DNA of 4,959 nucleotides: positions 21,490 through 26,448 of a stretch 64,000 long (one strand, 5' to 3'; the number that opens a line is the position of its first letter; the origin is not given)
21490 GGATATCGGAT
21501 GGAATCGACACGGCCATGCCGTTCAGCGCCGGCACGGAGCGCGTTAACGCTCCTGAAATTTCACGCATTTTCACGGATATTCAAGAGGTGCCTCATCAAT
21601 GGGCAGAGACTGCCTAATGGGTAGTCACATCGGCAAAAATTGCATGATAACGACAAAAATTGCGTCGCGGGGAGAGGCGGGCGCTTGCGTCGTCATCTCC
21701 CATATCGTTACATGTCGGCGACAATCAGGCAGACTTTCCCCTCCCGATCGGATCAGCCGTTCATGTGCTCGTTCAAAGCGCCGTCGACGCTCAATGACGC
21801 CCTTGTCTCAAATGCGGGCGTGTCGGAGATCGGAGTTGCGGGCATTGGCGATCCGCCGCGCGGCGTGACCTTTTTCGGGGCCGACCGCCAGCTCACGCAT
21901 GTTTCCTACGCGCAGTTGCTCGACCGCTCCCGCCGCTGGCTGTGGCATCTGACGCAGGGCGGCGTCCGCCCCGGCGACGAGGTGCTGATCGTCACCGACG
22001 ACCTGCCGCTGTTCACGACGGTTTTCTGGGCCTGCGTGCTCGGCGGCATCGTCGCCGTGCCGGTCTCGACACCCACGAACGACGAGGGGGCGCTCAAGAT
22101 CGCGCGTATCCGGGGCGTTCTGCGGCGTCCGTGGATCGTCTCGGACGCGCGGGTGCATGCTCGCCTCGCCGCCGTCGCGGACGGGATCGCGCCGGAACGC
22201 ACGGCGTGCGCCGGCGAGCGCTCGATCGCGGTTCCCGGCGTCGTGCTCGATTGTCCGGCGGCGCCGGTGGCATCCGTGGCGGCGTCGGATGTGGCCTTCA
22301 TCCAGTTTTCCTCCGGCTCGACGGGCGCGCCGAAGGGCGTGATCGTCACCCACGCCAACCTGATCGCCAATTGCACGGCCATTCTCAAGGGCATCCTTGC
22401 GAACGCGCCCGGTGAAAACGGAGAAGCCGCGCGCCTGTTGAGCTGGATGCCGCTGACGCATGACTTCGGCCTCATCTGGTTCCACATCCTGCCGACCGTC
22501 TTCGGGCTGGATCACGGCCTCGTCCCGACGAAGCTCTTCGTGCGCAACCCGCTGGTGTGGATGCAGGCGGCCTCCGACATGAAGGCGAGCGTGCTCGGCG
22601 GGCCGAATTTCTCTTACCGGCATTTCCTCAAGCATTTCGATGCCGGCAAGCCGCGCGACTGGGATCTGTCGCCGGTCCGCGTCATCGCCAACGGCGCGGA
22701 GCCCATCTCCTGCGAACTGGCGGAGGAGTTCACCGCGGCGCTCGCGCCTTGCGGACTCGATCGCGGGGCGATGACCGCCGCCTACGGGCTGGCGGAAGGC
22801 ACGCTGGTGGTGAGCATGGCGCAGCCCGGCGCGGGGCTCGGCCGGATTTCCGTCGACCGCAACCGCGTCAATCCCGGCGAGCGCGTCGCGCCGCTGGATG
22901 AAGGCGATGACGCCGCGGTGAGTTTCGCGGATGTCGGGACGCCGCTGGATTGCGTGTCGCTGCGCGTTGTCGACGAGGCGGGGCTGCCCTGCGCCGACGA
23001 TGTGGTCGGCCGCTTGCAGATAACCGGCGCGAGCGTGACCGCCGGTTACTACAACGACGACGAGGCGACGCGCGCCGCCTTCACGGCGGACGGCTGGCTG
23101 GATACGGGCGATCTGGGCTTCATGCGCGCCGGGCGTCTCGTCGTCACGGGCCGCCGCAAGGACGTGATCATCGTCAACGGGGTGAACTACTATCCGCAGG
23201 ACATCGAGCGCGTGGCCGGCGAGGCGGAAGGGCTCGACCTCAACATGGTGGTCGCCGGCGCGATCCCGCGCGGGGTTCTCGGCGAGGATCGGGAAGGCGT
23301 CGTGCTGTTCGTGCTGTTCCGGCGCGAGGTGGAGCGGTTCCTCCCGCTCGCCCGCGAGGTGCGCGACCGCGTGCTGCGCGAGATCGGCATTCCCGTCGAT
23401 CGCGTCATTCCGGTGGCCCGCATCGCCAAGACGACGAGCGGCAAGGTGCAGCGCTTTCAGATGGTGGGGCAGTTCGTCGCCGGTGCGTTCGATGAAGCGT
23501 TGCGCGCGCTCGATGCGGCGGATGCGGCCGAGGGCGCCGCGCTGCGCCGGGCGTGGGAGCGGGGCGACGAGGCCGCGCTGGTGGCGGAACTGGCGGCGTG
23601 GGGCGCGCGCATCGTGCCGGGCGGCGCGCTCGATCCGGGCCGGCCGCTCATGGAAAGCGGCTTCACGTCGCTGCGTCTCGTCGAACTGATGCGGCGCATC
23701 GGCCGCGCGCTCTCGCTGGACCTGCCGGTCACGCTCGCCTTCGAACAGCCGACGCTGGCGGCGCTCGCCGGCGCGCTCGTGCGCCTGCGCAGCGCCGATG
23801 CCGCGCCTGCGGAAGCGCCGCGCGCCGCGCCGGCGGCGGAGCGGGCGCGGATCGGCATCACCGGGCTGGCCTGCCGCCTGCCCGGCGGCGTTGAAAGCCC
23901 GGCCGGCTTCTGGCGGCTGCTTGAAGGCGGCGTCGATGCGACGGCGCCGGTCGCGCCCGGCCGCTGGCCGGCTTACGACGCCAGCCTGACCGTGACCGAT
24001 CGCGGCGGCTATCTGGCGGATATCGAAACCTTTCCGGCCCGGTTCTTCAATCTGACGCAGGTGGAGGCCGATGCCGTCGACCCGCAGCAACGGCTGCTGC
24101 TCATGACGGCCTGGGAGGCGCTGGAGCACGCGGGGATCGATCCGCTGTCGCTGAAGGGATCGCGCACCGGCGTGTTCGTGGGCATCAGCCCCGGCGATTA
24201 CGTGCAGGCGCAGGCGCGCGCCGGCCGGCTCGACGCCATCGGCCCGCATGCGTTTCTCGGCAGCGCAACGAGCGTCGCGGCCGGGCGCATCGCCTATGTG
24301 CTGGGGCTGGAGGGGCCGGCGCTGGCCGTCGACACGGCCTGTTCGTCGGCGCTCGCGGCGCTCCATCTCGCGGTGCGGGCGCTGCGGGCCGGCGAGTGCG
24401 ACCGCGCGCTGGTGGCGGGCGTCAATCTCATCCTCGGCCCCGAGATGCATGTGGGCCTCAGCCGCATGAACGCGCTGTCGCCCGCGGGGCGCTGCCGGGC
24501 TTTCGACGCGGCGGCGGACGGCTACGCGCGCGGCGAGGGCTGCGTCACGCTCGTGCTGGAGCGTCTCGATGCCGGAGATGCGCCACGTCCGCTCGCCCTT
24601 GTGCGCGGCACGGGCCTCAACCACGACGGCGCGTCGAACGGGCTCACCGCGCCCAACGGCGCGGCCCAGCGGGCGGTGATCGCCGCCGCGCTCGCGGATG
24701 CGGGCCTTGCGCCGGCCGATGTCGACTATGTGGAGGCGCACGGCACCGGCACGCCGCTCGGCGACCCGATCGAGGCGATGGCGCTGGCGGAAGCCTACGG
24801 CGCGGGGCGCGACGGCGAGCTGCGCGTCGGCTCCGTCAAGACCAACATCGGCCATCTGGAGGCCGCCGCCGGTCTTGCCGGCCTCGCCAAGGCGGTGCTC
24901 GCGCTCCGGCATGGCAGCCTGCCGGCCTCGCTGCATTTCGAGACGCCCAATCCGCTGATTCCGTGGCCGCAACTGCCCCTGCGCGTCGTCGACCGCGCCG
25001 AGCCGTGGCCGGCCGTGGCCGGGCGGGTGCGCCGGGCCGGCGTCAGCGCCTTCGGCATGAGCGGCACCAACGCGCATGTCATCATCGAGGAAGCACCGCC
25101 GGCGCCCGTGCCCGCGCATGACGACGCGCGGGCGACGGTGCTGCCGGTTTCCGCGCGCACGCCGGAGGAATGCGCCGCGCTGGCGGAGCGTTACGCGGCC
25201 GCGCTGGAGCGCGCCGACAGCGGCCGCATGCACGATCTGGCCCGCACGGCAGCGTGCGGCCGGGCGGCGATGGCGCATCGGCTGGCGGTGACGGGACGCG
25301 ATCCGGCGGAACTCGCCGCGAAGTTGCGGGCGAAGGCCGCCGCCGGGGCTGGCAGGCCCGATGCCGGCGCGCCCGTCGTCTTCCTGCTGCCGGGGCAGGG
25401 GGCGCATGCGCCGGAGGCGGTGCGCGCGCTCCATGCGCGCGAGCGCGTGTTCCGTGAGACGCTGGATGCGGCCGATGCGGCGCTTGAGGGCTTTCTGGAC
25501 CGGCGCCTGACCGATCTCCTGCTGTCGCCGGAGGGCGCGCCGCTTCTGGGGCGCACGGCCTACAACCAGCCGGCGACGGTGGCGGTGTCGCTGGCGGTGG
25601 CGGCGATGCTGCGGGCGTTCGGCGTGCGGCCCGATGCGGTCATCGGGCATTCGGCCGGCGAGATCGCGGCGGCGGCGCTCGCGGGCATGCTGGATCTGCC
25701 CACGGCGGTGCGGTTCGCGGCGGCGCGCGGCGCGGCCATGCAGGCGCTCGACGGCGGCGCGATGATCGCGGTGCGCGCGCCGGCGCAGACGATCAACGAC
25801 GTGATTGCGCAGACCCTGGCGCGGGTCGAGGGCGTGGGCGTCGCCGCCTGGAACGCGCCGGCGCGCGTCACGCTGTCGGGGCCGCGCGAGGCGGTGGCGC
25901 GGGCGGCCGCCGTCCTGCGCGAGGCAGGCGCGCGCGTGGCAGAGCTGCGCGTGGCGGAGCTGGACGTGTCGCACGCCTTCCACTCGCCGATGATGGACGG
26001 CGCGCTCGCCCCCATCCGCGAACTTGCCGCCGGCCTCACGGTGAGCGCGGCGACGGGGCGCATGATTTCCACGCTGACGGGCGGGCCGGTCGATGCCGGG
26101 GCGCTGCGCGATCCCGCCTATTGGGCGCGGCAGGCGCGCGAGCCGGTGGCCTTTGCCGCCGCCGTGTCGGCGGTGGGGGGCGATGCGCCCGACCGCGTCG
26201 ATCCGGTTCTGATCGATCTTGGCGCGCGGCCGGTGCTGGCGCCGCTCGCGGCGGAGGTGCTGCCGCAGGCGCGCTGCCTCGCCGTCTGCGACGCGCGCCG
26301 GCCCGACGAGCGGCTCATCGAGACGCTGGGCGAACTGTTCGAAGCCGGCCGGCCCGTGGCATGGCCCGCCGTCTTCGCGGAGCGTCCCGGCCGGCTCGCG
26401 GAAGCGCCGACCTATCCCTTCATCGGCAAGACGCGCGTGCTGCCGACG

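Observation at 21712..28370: Loading line makes a beta-amino acyl unit without reductive domains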

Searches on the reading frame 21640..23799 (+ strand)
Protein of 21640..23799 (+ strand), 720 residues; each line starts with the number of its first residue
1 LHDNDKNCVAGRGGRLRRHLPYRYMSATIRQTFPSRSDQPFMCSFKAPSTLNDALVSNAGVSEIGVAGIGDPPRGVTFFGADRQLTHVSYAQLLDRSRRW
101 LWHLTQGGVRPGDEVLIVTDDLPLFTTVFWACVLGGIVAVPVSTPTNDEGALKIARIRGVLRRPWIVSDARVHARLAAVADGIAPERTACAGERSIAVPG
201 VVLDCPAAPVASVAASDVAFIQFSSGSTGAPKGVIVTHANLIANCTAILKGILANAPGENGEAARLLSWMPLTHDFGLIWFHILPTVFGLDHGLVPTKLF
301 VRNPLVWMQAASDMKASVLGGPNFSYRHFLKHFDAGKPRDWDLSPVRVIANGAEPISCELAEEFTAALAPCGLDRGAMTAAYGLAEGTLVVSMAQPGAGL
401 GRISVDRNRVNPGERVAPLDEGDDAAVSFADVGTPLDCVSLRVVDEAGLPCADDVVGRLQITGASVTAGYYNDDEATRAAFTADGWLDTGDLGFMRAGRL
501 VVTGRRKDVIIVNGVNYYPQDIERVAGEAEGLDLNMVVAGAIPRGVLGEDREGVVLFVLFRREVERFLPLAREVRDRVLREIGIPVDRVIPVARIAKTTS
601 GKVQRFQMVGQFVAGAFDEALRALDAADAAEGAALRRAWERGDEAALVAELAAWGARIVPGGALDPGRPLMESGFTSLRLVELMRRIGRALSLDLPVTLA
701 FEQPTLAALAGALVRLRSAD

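Call 5: search_protein_families(library=pfam, proteins=[window:21640-23799:+], max_evalue=0.1)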
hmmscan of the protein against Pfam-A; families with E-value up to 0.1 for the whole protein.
window:21640-23799:+ (720 aa): 4 families
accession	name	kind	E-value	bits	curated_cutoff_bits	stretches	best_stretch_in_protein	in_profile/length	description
PF00501.34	AMP-binding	-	1.5e-50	172.6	29.9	1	85-471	19-384/384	AMP-binding enzyme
PF00550.31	PP-binding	-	1.9e-09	38.1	20.8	1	660-713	14-67/67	Phosphopantetheine attachment site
PF23024.1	AMP-dom_DIP2-like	-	0.0077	16.7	27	1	508-616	2-104/110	Disco-interacting protein 2-like, AMP domain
PF13193.12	AMP-binding_C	-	0.015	16.6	24.5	0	552-602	27-76/76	AMP-binding enzyme C-terminal domain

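Call 11: search_solved_structures(query=window:21712-23700:+, max_evalue=1e-10, show_alignments=2)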
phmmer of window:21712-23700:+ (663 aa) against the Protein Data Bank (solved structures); distinct sequences matched with E-value up to 1e-10: 89 (the best 60 are shown).
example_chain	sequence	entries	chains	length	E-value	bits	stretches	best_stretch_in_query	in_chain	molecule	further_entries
6ulw_A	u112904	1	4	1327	2.4e-74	254.1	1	49-602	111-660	Amino acid adenylation domain-containing protein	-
6ulx_A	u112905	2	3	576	4.4e-73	250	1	50-595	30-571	Amino acid adenylation domain-containing protein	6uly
4r0m_B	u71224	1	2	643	3.5e-65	223.9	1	49-607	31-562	McyG protein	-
3pbk_A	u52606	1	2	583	7.4e-65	222.8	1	51-585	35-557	Fatty Acyl-Adenylate Ligase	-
3kxw_A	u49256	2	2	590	1.5e-61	211.9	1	50-581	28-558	Saframycin Mx1 synthetase B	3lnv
7r7g_A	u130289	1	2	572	1.4e-60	208.6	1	63-592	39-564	Polyketide synthase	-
7r7f_A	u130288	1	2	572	3.8e-60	207.2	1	63-592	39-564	Polyketide synthase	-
7r7e_A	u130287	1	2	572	7.1e-60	206.3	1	63-592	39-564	Polyketide synthase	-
5d6j_A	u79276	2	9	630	1.8e-45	158.7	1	64-523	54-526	Acyl-CoA synthase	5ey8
5icr_A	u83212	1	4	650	2e-45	158.6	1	64-523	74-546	Acyl-CoA synthase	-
7wua_A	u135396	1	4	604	8e-42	146.7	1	84-581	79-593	Acyl-CoA synthase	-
5ey9_A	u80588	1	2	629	6.9e-41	143.6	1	82-523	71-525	Long-chain-fatty-acid--AMP ligase FadD32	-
5hm3_A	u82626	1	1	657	2.6e-40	141.7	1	82-521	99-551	Long-chain-fatty-acid--AMP ligase FadD32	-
8hd4_A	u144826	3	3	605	2.8e-38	135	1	88-591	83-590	Long-chain-fatty-acid--AMP ligase FadD23 | Fatty-acid-CoA ligase FadD23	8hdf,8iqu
5d6n_A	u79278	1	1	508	8.5e-36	126.8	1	64-457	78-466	Acyl-CoA synthase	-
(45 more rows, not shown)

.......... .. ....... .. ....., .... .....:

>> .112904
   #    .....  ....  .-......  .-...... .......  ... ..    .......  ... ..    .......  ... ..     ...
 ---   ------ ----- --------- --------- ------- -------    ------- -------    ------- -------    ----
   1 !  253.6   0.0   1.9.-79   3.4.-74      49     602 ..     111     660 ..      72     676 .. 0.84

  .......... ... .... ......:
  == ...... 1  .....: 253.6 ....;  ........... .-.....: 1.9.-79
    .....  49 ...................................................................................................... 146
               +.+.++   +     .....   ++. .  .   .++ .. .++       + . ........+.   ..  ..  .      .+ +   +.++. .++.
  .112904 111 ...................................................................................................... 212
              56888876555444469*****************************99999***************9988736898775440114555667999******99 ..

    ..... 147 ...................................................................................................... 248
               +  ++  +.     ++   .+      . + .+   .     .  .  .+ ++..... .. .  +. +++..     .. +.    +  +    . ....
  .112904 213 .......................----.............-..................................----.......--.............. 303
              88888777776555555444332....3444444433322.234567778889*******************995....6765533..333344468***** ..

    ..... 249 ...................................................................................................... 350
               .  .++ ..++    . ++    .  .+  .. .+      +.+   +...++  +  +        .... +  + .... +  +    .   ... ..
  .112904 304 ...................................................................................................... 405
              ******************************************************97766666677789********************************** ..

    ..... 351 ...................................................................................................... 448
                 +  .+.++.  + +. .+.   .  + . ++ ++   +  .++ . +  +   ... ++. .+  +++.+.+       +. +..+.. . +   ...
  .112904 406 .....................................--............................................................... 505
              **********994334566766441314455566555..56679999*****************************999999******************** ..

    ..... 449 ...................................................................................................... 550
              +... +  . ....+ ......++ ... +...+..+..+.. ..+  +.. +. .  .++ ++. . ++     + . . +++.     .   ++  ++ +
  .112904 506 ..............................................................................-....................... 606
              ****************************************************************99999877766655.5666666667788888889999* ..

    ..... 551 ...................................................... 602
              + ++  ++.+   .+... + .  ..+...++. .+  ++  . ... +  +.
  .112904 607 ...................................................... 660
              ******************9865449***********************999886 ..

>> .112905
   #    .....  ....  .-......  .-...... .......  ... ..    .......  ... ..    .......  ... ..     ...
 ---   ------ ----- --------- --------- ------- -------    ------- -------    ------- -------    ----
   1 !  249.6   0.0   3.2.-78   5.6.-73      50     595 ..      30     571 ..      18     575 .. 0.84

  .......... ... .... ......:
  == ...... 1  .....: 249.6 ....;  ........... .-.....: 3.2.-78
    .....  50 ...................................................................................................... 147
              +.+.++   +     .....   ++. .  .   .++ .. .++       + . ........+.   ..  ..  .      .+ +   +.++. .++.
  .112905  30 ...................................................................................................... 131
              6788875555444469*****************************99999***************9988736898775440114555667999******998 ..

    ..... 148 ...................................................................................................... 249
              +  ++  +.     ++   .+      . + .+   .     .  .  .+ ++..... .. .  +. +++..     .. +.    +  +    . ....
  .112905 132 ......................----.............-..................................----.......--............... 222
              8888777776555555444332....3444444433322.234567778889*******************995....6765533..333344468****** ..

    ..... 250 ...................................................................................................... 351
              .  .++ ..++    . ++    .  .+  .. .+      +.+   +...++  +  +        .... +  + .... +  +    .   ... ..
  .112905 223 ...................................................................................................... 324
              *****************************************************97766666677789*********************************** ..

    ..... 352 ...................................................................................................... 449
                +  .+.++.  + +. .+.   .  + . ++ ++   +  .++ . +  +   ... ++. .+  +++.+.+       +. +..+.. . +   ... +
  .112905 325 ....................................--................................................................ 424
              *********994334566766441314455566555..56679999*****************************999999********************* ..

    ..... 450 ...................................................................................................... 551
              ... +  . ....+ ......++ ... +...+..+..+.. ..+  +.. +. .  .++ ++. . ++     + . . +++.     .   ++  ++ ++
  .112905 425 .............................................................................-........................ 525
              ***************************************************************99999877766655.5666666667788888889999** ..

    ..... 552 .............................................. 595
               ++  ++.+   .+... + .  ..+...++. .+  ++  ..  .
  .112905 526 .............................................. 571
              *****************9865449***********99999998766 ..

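Call 22: search_protein_families(library=ncbifam, proteins=[window:21712-23700:+], max_evalue=0.001)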
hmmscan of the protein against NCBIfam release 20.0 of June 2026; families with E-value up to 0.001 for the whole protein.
window:21712-23700:+ (663 aa): 104 families (the best 25 are shown)
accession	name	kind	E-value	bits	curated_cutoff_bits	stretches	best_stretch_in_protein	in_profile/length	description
NF006624.1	PRK09192.1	subfamily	6e-99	331.9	600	1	50-594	30-566/567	fatty acyl-AMP ligase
NF005850.0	PRK07768.1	subfamily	1.6e-95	320.4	572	1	55-587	21-542/545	long-chain-fatty-acid--CoA ligase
NF004282.0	PRK05691.1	subfamily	2.6e-71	239.5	4090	1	20-595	4-565/4334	non-ribosomal peptide synthase/polyketide synthase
NF004509.1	PRK05850.1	subfamily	1.2e-65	222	775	1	64-594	38-574/578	fatty-acid--AMP ligase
NF004510.0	PRK05851.1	equivalog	9.4e-65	218.7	621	1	185-584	145-516/525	long-chain-fatty acid--ACP ligase MbtM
NF038339.3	FAAL_FadD32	equivalog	5.7e-61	206.4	975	1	60-520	49-520/625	long-chain-fatty-acid--AMP ligase FadD32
NF009124.0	PRK12476.1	subfamily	5.9e-60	203.1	922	1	63-593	68-609/612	fatty acyl-AMP ligase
NF040633.1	FadD32_Coryne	exception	4.3e-58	197.1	875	1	186-581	195-605/614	FadD32-like long-chain-fatty-acid--AMP ligase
NF038337.1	FAAL_FadD21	exception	2.5e-51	174.9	1100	1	64-593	39-574/579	fatty-acid--AMP ligase FAAL21/FadD21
NF004837.0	PRK06187.1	subfamily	6.8e-47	159.9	476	1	59-589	32-523/531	long-chain-fatty-acid--CoA ligase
NF038338.1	FAAL_FadD28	exception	6.2e-46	156.9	1100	1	64-594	39-576/580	fatty-acid--AMP ligase FAAL28/FadD28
NF005801.1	PRK07656.1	equivalog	2.8e-40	138.4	657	2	397-525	326-444/500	FadD3 family acyl-CoA ligase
NF005702.0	PRK07514.1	subfamily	1.3e-38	132.6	558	1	61-582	27-494/506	malonyl-CoA synthase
NF052580.1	Str24CoAsynCasG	equivalog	7.1e-38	130.2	750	2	405-582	372-544/548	steroid-24-oyl-CoA synthetase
NF004114.0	PRK05605.1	equivalog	3.5e-36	124.7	766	2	407-584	392-565/575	long-chain-fatty-acid--CoA ligase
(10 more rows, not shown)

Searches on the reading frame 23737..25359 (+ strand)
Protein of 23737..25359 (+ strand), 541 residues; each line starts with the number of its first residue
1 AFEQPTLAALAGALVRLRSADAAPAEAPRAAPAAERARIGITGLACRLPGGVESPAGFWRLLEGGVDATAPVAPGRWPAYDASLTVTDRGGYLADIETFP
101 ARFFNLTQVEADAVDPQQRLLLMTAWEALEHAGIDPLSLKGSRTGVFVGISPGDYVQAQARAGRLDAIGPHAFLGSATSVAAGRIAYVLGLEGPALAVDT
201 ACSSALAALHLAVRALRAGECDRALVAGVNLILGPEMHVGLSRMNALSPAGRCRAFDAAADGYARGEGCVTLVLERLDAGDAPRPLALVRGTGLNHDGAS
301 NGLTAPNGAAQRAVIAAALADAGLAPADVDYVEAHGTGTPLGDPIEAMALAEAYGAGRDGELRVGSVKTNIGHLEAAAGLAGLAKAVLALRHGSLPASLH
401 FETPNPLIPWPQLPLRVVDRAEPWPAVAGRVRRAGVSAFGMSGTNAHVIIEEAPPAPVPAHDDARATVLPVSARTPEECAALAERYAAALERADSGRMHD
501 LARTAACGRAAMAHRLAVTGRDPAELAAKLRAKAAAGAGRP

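Call 5: search_protein_families(library=pfam, proteins=[window:23737-25359:+], max_evalue=0.1)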
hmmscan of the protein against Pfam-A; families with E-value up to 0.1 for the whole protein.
window:23737-25359:+ (541 aa): 8 families
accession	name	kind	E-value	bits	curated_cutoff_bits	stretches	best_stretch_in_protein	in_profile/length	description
PF00109.32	ketoacyl-synt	-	7.5e-80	268.6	20.8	1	38-278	3-250/252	Beta-ketoacyl synthase, N-terminal domain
PF02801.28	Ketoacyl-synt_C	-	7.7e-45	152.2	20.8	1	286-402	1-119/119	Beta-ketoacyl synthase, C-terminal domain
PF16197.11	KAsynt_C_assoc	-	8.7e-17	62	33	1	404-515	1-107/111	Ketoacyl-synthetase C-terminal extension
PF22621.2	CurL-like_PKS_C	-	8.1e-12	45.4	27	1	468-530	2-64/64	CurL-like, PKS C-terminal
PF22336.2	RhiE-like_linker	-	1.8e-08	34.7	27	1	472-534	3-64/67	RhiE-like, KS-MAT linker domain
PF00108.29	Thiolase_N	-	5.1e-06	26.5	26.4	1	185-229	66-112/260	Thiolase, N-terminal domain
PF08545.16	ACP_syn_III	-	0.0025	18.1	24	1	198-230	3-35/80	3-Oxoacyl-[acyl-carrier-protein (ACP)] synthase III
PF24740.1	DUF7691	-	0.045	14.3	27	0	433-499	108-171/204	Domain of unknown function (DUF7691)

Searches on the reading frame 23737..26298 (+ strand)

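Call 22: search_protein_families(library=ncbifam, proteins=[window:23737-26298:+], max_evalue=0.001)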
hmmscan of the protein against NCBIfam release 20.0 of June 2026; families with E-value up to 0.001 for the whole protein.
window:23737-26298:+ (854 aa): 23 families
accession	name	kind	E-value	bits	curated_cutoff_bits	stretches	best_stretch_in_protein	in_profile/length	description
NF045894.1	PKS_plus_SDR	equivalog_domain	1.2e-265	884.9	1740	1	39-846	3-818/1515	type I polyketide synthase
NF040607.1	mycolic_Pks13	equivalog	8.3e-173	577.1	2100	2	1-458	61-531/1680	polyketide synthase Pks13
NF041183.1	Pks2_ls1_myc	equivalog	1.7e-153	512.7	2400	1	39-817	4-793/2086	sulfolipid-1 biosynthesis phthioceranic/hydroxyphthioceranic acid synthase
TIGR02813.1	omega_3_PfaA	subfamily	7.7e-73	245.1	1010.1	2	172-457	176-466/2582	polyketide-type polyunsaturated fatty acid synthase PfaA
NF053555.1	prodigi_MBC_PigJ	equivalog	2.8e-47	161.5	900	1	173-452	484-758/759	prodigiosin MBC biosynthesis protein PigJ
TIGR03150.1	fabF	equivalog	7.8e-46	156.6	493.75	1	39-450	3-406/407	beta-ketoacyl-ACP synthase II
NF005589.0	PRK07314.1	subfamily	1.8e-41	142.3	387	1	96-451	54-410/413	beta-ketoacyl-ACP synthase II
NF004970.0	PRK06333.1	subfamily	5.9e-39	134.1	525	1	37-451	4-420/424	beta-ketoacyl-ACP synthase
NF005076.0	PRK06501.1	equivalog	1.3e-37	129.7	629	1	180-453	153-423/425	beta-ketoacyl-ACP synthase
NF005490.0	PRK07103.1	equivalog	7.5e-36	124.1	445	1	113-451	78-411/414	polyketide beta-ketoacyl:acyl carrier protein synthase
NF006618.0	PRK09185.1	subfamily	1.5e-34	119.7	407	1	178-452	137-392/394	beta-ketoacyl-ACP synthase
NF058662.1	cispenta_AmcF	equivalog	2e-34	119.2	325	1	110-410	54-336/369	cispentacin biosynthesis acyltransferase subunit AmcF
TIGR00128.1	fabD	equivalog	2.9e-32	112.3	260.9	1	548-816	4-265/290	ACP S-malonyltransferase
NF004618.0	PRK05952.1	equivalog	2.7e-30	105.6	455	1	171-451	116-381/384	beta-ketoacyl-ACP synthase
NF006274.0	PRK08439.1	equivalog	2.4e-28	99.1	621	1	115-450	70-403/406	beta-ketoacyl-ACP synthase II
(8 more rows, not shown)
